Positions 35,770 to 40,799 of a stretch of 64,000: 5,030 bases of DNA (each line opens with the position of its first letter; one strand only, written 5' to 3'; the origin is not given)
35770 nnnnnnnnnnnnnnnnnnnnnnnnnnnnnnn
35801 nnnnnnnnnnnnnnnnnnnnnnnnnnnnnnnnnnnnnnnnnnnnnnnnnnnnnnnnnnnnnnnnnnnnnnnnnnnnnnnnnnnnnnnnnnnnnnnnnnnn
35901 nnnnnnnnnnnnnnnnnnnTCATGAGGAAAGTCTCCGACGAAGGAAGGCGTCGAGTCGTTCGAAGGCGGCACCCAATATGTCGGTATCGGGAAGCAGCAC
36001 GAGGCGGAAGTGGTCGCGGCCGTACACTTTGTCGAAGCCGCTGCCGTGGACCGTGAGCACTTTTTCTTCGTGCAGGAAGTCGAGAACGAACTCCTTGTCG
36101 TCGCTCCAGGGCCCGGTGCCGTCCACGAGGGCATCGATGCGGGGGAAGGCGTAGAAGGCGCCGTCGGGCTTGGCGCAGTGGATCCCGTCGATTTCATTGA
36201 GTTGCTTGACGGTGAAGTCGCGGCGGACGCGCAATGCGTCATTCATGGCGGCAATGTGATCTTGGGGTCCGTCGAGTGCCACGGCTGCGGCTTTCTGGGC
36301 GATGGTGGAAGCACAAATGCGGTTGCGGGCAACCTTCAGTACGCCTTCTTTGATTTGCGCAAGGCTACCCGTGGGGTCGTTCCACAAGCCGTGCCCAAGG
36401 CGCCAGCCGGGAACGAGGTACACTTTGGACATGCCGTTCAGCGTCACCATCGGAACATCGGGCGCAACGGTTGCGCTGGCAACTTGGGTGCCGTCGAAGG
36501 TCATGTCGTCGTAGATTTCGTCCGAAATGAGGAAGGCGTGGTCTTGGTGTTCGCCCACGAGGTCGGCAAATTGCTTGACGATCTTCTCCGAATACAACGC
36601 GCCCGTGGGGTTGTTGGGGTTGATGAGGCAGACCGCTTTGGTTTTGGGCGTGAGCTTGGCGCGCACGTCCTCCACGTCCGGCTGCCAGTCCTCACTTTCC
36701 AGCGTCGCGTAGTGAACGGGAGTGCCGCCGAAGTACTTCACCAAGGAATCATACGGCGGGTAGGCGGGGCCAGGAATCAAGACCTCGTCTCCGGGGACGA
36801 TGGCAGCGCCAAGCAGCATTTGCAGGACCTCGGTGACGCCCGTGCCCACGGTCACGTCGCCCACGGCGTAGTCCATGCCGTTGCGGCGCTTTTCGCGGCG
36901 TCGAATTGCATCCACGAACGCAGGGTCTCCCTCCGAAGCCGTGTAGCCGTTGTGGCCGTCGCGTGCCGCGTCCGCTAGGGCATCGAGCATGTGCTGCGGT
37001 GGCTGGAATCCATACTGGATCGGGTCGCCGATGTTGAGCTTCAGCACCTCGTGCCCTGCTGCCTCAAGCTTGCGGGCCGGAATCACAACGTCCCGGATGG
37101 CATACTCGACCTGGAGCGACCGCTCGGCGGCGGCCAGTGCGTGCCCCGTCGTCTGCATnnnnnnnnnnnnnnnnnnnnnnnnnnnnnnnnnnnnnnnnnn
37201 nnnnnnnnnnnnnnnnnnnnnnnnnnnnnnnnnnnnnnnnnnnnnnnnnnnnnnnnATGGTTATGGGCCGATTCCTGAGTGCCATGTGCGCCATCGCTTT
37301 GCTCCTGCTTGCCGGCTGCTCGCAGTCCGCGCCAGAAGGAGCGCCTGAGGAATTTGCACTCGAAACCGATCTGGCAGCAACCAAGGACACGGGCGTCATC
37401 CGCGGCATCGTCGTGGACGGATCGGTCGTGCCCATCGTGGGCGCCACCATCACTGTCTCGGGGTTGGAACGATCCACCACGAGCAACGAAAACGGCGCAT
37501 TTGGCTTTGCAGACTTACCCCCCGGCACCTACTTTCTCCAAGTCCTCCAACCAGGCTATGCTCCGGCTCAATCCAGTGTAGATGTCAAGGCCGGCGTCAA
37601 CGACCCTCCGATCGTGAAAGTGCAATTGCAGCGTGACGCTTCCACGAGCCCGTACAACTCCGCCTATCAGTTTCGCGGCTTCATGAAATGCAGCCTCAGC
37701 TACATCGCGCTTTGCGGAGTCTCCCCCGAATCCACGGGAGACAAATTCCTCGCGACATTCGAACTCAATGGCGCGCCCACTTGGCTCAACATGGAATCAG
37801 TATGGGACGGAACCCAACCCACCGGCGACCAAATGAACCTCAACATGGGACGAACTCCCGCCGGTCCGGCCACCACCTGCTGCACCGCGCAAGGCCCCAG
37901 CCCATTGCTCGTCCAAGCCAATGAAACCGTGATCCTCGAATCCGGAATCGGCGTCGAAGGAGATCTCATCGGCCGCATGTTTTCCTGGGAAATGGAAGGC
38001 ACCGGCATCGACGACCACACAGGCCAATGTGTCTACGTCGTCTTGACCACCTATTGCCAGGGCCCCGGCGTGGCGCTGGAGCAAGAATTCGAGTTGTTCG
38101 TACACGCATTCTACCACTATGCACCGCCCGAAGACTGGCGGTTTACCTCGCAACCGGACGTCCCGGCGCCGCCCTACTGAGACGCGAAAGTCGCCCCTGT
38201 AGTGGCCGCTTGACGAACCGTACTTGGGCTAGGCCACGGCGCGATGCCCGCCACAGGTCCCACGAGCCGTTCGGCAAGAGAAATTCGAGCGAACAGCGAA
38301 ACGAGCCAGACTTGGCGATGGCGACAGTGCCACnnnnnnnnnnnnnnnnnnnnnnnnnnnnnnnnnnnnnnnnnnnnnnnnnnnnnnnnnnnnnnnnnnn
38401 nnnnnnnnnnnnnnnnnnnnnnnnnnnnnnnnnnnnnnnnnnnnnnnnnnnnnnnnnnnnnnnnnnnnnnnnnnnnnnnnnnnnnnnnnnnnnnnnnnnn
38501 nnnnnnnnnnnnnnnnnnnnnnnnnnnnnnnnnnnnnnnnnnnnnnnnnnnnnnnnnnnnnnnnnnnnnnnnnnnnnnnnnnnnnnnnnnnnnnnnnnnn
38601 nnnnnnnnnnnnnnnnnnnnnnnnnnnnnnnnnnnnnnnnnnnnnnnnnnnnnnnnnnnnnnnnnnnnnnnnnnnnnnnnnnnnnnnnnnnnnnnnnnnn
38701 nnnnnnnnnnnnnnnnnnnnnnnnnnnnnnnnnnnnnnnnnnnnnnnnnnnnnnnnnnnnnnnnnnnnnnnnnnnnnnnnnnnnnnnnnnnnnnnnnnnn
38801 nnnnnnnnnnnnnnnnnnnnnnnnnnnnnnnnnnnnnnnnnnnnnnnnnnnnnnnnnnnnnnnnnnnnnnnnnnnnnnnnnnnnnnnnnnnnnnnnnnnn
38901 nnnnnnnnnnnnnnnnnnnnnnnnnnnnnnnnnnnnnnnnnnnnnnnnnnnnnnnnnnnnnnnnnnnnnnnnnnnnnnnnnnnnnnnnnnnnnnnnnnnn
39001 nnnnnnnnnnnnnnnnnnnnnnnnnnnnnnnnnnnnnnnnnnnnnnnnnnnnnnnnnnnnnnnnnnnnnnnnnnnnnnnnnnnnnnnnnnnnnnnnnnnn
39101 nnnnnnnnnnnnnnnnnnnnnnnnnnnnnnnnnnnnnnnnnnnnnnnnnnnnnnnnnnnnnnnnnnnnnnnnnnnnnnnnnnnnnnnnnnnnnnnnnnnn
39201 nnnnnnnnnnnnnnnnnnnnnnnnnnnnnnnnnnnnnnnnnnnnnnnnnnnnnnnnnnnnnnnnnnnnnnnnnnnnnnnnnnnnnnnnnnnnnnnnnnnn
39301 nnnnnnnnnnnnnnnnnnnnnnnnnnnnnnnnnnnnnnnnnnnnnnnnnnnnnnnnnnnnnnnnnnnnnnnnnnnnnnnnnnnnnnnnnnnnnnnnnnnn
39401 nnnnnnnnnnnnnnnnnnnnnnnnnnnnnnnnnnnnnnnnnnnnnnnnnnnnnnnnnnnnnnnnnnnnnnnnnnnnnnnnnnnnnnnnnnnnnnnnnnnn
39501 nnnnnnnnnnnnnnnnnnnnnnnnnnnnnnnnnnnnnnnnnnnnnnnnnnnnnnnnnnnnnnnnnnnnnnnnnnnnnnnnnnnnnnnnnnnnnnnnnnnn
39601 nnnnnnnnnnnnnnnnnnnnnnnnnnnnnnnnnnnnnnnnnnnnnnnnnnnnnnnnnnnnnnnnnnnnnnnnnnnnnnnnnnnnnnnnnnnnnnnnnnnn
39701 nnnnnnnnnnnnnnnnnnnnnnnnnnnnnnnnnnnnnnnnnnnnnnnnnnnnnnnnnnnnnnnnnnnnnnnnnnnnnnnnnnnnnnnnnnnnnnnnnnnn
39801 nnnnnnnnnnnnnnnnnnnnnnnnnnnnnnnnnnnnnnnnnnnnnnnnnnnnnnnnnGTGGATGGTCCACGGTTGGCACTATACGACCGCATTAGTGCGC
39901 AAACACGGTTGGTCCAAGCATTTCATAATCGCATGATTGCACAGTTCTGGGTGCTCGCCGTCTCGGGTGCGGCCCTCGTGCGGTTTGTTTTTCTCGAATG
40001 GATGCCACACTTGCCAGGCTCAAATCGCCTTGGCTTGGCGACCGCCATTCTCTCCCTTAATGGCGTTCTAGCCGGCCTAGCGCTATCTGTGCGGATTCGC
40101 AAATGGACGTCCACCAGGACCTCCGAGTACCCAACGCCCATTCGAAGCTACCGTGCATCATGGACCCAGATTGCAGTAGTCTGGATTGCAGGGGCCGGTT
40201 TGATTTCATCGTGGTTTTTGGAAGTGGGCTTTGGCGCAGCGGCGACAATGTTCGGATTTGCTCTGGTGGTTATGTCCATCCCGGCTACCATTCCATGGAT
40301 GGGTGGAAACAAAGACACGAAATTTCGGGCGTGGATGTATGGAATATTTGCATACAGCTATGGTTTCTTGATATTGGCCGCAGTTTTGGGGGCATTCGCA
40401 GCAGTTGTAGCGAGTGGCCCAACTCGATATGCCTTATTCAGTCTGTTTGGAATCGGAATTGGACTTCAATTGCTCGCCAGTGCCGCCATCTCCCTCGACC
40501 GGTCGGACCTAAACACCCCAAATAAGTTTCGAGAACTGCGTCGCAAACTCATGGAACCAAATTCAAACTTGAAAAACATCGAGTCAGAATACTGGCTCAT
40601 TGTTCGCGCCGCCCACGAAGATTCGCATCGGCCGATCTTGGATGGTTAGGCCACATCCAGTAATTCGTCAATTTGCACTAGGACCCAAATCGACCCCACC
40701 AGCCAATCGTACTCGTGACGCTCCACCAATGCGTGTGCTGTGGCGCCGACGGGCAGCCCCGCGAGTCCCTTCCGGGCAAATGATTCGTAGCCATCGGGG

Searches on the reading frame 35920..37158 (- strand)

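Call 84: search_protein_families(library=pfam, proteins=[window:35920-37158:-], max_evalue=0.0001)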
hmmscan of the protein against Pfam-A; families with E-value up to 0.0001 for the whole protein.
window:35920-37158:- (412 aa): 2 families
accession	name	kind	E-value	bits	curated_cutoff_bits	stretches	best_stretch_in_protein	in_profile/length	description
PF00155.27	Aminotran_1_2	-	2.8e-59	201.6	19.7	1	37-388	2-346/361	Aminotransferase class I and II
PF01041.23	DegT_DnrJ_EryC1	-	5.3e-06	26.3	19.8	1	104-178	45-118/360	DegT/DnrJ/EryC1/StrS aminotransferase family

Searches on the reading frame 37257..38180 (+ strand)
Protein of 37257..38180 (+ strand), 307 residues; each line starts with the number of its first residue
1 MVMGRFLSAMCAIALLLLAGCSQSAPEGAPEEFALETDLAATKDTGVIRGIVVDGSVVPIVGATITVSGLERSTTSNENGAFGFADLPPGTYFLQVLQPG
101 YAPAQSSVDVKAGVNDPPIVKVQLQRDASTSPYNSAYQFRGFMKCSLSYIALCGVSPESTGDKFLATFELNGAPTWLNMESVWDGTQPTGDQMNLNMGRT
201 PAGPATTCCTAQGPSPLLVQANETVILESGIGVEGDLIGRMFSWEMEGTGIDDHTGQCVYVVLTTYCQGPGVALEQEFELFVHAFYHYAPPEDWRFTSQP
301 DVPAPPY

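Call 84: search_protein_families(library=pfam, proteins=[window:37257-38180:+], max_evalue=0.0001)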
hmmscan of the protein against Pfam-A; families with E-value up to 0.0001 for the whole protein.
window:37257-38180:+ (307 aa): 3 families
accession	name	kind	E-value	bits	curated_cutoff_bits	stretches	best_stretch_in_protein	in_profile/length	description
PF13620.12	CarboxypepD_reg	-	6.3e-17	62.1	32.3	1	48-115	2-74/82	Carboxypeptidase regulatory-like domain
PF13715.12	CarbopepD_reg_2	-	3.5e-11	43.4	32.2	1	48-114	1-68/88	CarboxypepD_reg-like domain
PF09430.16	EMC7_beta-sandw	-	2.9e-06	27.9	26.6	1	62-123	9-72/122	ER membrane protein complex subunit 7, beta-sandwich domain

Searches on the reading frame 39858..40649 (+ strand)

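Call 6: search_protein_families(library=pfam, proteins=[window:39858-40649:+], max_evalue=0.1)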
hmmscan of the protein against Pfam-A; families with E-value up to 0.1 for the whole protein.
window:39858-40649:+ (263 aa): 2 families
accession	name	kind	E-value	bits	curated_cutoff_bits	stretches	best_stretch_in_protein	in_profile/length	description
PF11190.13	DUF2976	-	0.068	13.5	28.2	1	68-117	26-75/87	Protein of unknown function (DUF2976)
PF12555.13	SteA-like_C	-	0.089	13.3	26.4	1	170-199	18-46/52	SteA-like C-terminal domain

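Call 9: search_protein_families(library=ncbifam, proteins=[window:39858-40649:+], max_evalue=0.1)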
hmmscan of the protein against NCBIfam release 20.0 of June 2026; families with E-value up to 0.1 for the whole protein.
window:39858-40649:+ (263 aa): 0 families
